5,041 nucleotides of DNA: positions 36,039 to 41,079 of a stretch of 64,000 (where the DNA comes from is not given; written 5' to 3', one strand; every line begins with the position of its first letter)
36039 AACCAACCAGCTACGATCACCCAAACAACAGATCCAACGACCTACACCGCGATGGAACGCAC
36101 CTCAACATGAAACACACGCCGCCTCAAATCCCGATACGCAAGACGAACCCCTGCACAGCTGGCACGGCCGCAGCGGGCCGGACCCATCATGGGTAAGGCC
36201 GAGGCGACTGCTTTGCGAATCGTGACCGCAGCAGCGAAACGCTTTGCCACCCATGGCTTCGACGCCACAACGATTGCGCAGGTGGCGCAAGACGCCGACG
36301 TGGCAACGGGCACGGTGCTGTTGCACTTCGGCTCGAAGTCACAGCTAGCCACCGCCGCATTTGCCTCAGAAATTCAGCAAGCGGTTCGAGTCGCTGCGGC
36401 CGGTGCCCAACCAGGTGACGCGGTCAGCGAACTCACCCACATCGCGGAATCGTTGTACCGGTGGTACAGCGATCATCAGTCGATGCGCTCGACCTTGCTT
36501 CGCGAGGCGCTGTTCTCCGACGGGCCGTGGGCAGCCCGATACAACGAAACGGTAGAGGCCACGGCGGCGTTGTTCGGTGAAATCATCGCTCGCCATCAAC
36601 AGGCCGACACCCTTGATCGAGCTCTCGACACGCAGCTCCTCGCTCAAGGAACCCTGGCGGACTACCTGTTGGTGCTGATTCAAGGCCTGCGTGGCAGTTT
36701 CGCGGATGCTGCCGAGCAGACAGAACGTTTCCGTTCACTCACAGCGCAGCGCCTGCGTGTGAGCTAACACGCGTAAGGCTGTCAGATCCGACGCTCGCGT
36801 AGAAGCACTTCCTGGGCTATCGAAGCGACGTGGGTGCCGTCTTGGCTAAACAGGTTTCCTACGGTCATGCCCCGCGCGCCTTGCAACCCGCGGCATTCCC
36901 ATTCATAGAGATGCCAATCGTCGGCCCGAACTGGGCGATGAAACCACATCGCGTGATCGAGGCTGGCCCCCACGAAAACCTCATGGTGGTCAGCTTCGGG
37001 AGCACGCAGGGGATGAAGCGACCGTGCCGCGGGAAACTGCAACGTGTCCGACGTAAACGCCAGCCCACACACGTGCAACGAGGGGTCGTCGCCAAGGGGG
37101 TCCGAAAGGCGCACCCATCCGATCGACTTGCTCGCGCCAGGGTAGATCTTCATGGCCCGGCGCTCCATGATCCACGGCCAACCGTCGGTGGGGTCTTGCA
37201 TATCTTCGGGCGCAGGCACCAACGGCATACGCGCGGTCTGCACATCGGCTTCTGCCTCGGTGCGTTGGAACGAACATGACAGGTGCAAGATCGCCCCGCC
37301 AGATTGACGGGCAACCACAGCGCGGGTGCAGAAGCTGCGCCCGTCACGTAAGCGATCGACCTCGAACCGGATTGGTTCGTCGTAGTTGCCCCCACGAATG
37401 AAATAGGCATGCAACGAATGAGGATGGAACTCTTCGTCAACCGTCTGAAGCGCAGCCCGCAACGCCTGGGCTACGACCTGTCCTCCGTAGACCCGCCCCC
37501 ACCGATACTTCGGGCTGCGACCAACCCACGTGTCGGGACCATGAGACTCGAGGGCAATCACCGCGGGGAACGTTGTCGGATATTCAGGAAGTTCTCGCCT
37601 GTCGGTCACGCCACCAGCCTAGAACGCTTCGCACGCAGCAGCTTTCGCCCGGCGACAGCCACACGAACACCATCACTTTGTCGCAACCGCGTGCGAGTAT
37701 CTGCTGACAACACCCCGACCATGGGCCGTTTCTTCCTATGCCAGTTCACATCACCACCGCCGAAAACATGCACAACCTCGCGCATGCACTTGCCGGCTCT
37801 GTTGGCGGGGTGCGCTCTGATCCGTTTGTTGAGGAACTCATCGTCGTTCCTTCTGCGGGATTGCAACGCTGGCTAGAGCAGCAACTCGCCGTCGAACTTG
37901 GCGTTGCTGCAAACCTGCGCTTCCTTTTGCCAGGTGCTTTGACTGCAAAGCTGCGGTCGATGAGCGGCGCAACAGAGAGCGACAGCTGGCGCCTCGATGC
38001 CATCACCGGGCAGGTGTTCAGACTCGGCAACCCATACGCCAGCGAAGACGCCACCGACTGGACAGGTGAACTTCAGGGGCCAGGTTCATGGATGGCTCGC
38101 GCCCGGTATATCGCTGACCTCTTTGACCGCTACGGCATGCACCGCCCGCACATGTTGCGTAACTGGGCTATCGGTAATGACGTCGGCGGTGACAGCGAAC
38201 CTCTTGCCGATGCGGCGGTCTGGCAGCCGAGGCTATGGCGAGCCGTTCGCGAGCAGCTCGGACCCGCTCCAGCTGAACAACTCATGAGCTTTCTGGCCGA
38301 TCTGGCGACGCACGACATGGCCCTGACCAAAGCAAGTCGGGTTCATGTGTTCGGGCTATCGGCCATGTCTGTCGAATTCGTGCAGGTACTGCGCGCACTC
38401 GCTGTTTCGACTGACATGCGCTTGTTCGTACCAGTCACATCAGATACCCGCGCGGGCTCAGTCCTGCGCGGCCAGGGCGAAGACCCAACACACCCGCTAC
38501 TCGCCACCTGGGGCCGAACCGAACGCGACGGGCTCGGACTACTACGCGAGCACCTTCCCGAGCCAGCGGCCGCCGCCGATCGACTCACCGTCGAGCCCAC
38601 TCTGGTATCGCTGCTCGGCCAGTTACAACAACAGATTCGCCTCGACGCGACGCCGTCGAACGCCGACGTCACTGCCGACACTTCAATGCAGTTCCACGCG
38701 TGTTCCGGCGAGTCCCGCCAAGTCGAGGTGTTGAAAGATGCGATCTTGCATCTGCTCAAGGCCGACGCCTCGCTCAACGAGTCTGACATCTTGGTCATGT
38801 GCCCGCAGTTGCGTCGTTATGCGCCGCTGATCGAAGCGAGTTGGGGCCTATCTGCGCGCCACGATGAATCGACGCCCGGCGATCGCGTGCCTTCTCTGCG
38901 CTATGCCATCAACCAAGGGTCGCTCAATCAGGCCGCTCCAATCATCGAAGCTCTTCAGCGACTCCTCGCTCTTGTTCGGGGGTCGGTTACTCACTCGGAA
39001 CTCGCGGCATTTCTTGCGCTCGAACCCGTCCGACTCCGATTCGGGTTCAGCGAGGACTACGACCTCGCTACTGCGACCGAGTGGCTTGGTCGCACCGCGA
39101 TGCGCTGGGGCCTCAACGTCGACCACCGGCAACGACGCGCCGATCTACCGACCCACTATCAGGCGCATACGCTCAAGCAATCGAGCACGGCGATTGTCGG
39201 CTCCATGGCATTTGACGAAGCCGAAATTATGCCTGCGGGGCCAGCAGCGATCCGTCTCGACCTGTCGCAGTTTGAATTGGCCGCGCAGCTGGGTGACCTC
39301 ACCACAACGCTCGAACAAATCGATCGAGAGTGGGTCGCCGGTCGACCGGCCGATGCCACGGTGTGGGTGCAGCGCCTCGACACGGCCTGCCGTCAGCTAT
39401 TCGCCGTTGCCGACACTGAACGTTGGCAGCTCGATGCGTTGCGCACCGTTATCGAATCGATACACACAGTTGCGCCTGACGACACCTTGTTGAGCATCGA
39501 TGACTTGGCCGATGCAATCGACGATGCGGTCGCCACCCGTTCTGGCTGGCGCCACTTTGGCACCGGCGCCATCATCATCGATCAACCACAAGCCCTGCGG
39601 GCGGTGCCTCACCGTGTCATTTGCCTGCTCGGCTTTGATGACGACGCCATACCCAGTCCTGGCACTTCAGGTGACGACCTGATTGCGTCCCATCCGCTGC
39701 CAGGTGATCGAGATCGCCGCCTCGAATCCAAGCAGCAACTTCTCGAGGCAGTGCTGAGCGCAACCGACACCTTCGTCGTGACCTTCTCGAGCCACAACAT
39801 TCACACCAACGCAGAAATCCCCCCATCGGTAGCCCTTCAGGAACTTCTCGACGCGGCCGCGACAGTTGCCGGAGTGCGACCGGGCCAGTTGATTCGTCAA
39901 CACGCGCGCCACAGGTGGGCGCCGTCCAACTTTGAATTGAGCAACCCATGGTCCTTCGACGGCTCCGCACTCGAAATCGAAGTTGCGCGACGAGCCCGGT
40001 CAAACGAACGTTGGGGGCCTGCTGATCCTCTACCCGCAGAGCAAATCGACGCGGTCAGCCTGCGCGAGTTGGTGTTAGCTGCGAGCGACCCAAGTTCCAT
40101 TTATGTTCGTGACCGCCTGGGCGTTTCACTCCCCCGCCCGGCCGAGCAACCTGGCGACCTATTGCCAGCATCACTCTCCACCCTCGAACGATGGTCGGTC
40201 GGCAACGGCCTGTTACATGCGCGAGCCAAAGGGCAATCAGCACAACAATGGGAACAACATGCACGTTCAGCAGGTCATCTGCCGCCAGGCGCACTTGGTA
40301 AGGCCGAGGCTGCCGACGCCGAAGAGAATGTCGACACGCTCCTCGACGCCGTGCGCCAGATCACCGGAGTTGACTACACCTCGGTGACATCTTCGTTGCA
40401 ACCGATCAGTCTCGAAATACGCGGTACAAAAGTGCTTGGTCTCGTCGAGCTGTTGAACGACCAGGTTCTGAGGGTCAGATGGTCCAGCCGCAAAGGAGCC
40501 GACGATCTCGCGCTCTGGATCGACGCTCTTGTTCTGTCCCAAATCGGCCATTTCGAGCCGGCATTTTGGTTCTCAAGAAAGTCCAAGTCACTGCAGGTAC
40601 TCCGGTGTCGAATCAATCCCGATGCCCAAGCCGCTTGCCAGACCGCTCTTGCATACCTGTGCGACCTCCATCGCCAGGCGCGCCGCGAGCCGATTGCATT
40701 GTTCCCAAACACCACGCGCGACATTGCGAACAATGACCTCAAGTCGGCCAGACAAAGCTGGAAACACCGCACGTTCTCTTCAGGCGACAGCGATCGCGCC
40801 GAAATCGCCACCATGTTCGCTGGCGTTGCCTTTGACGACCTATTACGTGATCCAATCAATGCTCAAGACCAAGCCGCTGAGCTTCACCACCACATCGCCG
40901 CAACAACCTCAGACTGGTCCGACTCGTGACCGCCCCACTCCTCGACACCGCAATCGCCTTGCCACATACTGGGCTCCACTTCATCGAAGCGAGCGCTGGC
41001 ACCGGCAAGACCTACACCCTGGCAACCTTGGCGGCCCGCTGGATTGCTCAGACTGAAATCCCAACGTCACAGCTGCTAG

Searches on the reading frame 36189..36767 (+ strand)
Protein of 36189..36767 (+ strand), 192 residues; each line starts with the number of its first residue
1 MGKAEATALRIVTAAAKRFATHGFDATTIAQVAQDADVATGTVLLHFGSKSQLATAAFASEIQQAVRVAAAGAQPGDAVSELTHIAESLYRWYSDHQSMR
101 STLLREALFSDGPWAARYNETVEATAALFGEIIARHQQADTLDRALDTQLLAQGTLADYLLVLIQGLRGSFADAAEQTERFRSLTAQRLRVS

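Call 64: search_protein_families(library=pfam, proteins=[window:36189-36767:+], max_evalue=0.00001)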
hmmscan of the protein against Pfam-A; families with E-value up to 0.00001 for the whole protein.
window:36189-36767:+ (192 aa): 1 family
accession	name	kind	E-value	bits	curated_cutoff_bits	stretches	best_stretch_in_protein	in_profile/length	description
PF00440.29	TetR_N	-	6.1e-12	45.6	24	1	11-56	1-46/47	Bacterial regulatory proteins, tetR family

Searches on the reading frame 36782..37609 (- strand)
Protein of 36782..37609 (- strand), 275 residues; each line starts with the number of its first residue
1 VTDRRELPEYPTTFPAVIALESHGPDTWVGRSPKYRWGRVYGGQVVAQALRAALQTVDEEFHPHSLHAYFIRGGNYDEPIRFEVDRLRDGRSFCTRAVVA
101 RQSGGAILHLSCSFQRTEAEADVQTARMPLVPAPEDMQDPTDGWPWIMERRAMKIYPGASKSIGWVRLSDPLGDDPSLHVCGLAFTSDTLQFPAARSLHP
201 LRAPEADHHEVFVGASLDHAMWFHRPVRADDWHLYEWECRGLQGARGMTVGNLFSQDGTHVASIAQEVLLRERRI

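Call 64: search_protein_families(library=pfam, proteins=[window:36782-37609:-], max_evalue=0.00001)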
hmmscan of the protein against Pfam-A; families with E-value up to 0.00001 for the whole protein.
window:36782-37609:- (275 aa): 3 families
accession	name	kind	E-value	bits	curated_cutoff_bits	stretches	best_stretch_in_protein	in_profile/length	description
PF02551.21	Acyl_CoA_thio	-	7.2e-28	97.5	21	1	153-267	20-130/132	Acyl-CoA thioesterase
PF13622.12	4HBT_3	-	9.3e-22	77.5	24.3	1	37-115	8-83/83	Acyl-CoA thioesterase N-terminal domain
PF20789.3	4HBT_3C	-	1.5e-19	71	24.1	1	148-269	22-139/140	Acyl-CoA thioesterase C-terminal domain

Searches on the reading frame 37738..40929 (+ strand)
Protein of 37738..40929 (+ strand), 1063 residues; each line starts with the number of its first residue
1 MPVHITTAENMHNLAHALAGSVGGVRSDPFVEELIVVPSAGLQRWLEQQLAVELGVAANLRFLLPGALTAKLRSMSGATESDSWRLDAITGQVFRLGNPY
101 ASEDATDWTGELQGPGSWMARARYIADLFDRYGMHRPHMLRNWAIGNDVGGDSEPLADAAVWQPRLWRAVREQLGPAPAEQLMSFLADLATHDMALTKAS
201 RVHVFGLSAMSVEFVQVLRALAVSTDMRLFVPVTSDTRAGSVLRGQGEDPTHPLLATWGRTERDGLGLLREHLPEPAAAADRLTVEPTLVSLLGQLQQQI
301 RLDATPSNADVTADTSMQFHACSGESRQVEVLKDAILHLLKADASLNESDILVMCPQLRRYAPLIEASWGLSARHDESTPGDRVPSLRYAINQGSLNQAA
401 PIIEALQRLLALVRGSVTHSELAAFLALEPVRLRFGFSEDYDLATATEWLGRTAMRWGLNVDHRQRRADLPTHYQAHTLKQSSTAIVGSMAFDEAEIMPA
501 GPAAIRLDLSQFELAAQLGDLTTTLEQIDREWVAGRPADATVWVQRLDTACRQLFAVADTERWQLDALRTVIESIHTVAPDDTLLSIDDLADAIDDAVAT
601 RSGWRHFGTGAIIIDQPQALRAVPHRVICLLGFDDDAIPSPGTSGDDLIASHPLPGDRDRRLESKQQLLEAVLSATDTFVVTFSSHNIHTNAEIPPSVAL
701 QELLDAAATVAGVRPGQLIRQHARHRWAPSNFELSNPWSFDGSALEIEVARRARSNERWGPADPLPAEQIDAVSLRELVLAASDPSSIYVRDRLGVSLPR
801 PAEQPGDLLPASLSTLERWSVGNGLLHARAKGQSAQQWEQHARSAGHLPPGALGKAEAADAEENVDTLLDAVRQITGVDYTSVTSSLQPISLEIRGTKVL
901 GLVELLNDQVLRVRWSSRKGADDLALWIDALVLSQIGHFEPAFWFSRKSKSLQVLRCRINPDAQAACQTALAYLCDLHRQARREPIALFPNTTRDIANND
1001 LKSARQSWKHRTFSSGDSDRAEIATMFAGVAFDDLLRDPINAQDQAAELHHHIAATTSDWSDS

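Call 64: search_protein_families(library=pfam, proteins=[window:37738-40929:+], max_evalue=0.00001)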
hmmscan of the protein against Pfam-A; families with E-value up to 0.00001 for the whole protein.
window:37738-40929:+ (1063 aa): 2 families
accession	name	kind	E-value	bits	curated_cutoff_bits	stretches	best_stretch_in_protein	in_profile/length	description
PF04257.20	Exonuc_V_gamma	-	1.4e-44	153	25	1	4-301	2-312/314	Exodeoxyribonuclease V, gamma subunit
PF17946.7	RecC_C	-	2e-30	106.6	22.6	1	772-998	3-199/202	RecC C-terminal domain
